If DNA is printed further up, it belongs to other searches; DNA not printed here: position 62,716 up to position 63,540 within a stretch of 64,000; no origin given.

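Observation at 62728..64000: Integrated element at tRNA-Ser(GGA): RHH protein plus tyrosine integrase, continuing beyond the window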

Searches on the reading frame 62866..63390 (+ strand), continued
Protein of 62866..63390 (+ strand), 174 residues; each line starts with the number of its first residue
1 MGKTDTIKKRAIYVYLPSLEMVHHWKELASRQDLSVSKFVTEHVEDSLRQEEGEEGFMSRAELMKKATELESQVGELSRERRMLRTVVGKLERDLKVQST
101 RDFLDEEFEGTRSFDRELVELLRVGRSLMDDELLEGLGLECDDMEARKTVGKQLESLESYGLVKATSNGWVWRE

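Call 82: search_protein_families(library=padloc, proteins=[L001:1608-1922:-, L001:1919-2248:-, L001:2625-2981:-, L001:3047-4123:+, L010:13497-14339:-, L012:2938-4086:+, L012:4135-6441:-, L012:6779-7285:-, L172:13810-15495:+], max_evalue=0.001)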
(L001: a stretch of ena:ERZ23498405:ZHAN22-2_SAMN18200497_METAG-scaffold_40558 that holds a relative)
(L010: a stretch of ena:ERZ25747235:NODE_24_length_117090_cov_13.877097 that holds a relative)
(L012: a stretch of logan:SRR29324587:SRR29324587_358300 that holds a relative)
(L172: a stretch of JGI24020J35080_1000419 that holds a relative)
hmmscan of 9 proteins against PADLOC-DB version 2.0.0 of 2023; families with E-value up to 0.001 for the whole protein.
L001:1608-1922:- (104 aa): 0 families

L001:1919-2248:- (109 aa): 0 families

L001:2625-2981:- (118 aa): 0 families

L001:3047-4123:+ (358 aa): 0 families

L010:13497-14339:- (280 aa): 3 families
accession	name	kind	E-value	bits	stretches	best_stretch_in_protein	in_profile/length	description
PDLC00518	JetC1|JetC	-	0.00017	17.5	1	110-262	297-447/1112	DUF3584 domain; MukB-like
PDLC00580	JetC3|JetC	-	0.00031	17.1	1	121-264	273-419/1068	DUF3584 domain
PDLC03859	LmuB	-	0.00057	17.2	1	71-262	303-481/611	-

L012:2938-4086:+ (382 aa): 0 families

L012:4135-6441:- (768 aa): 6 families
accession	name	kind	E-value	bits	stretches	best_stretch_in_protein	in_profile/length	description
PDLC01044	Csa3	-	6.5e-08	30.7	1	4-67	130-193/194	Type I-A associated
PDLC01858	CARF3--CARF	-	1e-06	26.8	1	7-64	141-200/204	-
PDLC01848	CARF3--CARF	-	9.1e-05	20.2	1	4-68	131-193/197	-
PDLC03859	LmuB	-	0.00014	19.2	1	427-659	302-483/611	-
PDLC04796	PDC-S02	-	0.00019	18.5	1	32-73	170-211/390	-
PDLC00551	JetC2|JetC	-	0.00047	16.1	1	472-660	778-967/1365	DUF3584 domain; MukB-like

L012:6779-7285:- (168 aa): 0 families

L172:13810-15495:+ (561 aa): 32 families (the best 25 are shown)
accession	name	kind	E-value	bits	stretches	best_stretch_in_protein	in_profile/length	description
PDLC02686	Orf5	-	3.9e-70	234.9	1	12-556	8-563/566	Orf5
PDLC02694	Orf5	-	2e-62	209.7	1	17-553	12-567/574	Orf5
PDLC02690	Orf5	-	3.8e-57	192.4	1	19-555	6-525/531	Orf5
PDLC02695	Orf5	-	2.8e-56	189.1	3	145-352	171-382/601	Orf5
PDLC04155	HEC-06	-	2e-55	186.4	1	3-553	1-552/562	-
PDLC04157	HEC-06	-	3.3e-55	185.7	1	5-553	5-549/558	-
PDLC04154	HEC-06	-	3.9e-54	182.3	1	17-554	17-559/569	-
PDLC02701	Orf5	-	2.4e-51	173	2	13-340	9-362/596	Orf5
PDLC02691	Orf5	-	3.8e-46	155.8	2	144-553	170-573/579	Orf5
PDLC02687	Orf5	-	5.9e-46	155.3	1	20-544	15-543/543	Orf5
PDLC02693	Orf5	-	7.2e-42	142.1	1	23-554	9-537/543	Orf5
PDLC02700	Orf5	-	3.2e-41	139.7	1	14-553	3-549/555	Orf5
PDLC02792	SspE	-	3.5e-27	93.1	3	456-554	636-730/771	SspE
PDLC02786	SspE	-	3.1e-26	89.9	3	21-100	22-110/766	SspE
PDLC02692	Orf5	-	6.9e-26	89.1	1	22-551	7-548/558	Orf5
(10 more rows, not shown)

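Call 89: search_dna_similar(query=window:62866-63387:+, collection=phages, mode=protein, max_evalue=0.01, max_rows=15)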
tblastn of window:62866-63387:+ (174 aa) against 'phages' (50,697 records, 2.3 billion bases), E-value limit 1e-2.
No match.

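Call 90: search_dna_similar(query=P0001, collection=phages, mode=protein, max_evalue=1e-8, max_rows=15)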
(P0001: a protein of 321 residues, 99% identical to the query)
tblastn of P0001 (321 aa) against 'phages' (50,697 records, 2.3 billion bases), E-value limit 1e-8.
Records with a match: 45; places in all: 45; records where one place covers at least 80% of the query: 36.
Best place of each record, by identity: <60% 45.
By first word of the organism name: Bacteriophage 17; Listeria 7; Enterocloster 6; Enterococcus 2; Salmonella 2; Clostridioides 2; Staphylococcus 2; Acinetobacter 2; Leptospira 1; Geobacillus 1; and 3 more.
By host as written in the record: - 20; Listeria monocytogenes 7; Enterocloster bolteae DA473 3; Enterococcus faecalis 2; Homo sapiens 2; Staphylococcus aureus 2; Enterocloster bolteae DA457 2; Clostridioides sp. ES-S-0107-01 1; and 6 more.
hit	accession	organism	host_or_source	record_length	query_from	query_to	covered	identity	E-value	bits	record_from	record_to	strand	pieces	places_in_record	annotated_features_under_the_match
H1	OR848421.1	Listeria phage LM 4-14-1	Listeria monocytogenes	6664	3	317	98%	26.7%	2e-14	80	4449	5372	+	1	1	record has no annotation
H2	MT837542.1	Bacteriophage sp.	human fecal samples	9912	12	317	95%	26.7%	2e-20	97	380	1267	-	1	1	record has no annotation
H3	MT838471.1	Bacteriophage sp.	human fecal samples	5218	2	293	91%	27.3%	6e-14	78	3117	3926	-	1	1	record has no annotation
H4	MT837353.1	Bacteriophage sp.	human fecal samples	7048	26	317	91%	27.1%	4e-12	73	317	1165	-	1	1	record has no annotation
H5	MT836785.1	Bacteriophage sp.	human fecal samples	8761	28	317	90%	26.8%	2e-12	74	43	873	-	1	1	record has no annotation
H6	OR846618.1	Enterococcus phage Efs 1-1-1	Enterococcus faecalis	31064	15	317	94%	25.6%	9e-14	78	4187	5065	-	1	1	record has no annotation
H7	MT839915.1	Bacteriophage sp.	human fecal samples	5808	12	309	93%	25.9%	5e-15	81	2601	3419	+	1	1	record has no annotation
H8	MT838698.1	Bacteriophage sp.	human fecal samples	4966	28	317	90%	26.6%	2e-14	79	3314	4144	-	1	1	record has no annotation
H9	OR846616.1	Enterococcus phage Efs 1-1-1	Enterococcus faecalis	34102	28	312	89%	27.0%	2e-16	86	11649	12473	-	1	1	record has no annotation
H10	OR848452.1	Listeria phage LM 4-14-1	Listeria monocytogenes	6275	15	312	93%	25.8%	2e-18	92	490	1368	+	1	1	record has no annotation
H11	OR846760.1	Listeria phage LM 4-11-1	Listeria monocytogenes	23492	15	312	93%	25.8%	2e-18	92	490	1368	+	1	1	record has no annotation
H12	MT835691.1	Bacteriophage sp.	human fecal samples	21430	28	317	90%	26.4%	4e-12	73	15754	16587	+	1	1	record has no annotation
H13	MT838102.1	Bacteriophage sp.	human fecal samples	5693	15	311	93%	25.7%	3e-19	94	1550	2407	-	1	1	record has no annotation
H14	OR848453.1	Listeria phage LM 4-14-1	Listeria monocytogenes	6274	15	312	93%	25.5%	8e-18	90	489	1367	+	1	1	record has no annotation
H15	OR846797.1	Listeria phage LM 4-11-1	Listeria monocytogenes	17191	15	312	93%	25.5%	8e-18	90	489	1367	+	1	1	record has no annotation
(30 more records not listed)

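Call 91: search_dna_similar(query=window:62866-63387:+, collection=plasmids, mode=protein, max_evalue=0.01, max_rows=15)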
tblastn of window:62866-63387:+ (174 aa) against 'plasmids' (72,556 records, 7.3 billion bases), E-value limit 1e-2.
No match.

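Call 93: find_related_loci(query=A1, collection=viral_contigs, flank=10000)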
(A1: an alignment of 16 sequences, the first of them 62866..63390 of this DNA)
Query A1 (174 aa) in viral_contigs; peptide patterns used: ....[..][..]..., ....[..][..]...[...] (x = any residue, [..] = any of these).
39 stretches matched a pattern, but none encodes a relative of the query by tblastn (E <= 1e-3).

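Call 97: search_protein_families(library=pfam, alignment_id=A3, max_evalue=0.00001)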
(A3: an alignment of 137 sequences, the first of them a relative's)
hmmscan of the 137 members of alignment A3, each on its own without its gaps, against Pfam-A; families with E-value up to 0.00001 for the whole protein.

A. member 1, L132:11950-12732:+ (261 aa): 0 families

B. families by the number of members that match (of 137 scanned): 124 families (the first 25 are shown)
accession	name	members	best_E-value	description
PF00589.27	Phage_integrase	5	1.8e-19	Phage integrase family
PF04851.21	ResIII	4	6.4e-12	Type III restriction enzyme, res subunit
PF13641.12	Glyco_tranf_2_3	3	8.7e-17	Glycosyltransferase like family 2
PF13676.11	TIR_2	3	1.9e-16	TIR domain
PF13683.12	rve_3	3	5.5e-10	Integrase core domain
PF02384.22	N6_Mtase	2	2.1e-106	N-6 DNA Methylase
PF01555.25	N6_N4_Mtase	2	2.6e-51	DNA methylase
PF06508.19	QueC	2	3.5e-41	Queuosine biosynthesis protein QueC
PF24838.2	8xMP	2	2.1e-38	Octameric membrane protein family (8xMP)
PF22175.2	Ogg-HhH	2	2.5e-38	8-oxoguanine DNA glycosylase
PF00535.33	Glycos_transf_2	2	5.9e-33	Glycosyl transferase family 2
PF01507.26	PAPS_reduct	2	8.2e-32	Phosphoadenosine phosphosulfate reductase domain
PF18766.7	SWI2_SNF2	2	5e-28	SWI2/SNF2 ATPase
PF13610.12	DDE_Tnp_IS240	2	1.1e-25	DDE domain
PF13476.12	AAA_23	2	1.7e-18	AAA domain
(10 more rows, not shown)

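Call 104: search_protein_representatives(alignment_id=A1)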
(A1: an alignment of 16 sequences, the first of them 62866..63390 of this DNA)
Query: 16 sequences, 179 profile positions. Proteins with E-value up to 0.001 (for the whole library): 688; up to 1e-10: 417; up to 1e-30: 83. The best 150 are listed.
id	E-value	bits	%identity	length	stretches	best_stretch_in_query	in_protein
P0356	1.8e-80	285.2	-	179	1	1-178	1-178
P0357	1.3e-59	217.2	-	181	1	3-177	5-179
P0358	2.0e-59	216.7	-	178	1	1-178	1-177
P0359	1.3e-54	201.0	-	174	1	7-179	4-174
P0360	1.3e-54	200.9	-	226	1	3-178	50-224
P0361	1.8e-53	197.2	-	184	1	10-177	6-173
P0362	6.3e-53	195.5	-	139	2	1-85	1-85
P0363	7.9e-53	195.1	-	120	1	5-118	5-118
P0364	3.3e-52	193.1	-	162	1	25-178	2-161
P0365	1.3e-51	191.2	-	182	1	5-179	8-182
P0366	5.0e-50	186.0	-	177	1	1-178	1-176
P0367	2.2e-48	180.7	-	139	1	1-107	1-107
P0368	3.1e-47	176.9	-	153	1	28-179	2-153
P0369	3.4e-47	176.8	-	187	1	1-178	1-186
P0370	4.9e-47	176.3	-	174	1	5-178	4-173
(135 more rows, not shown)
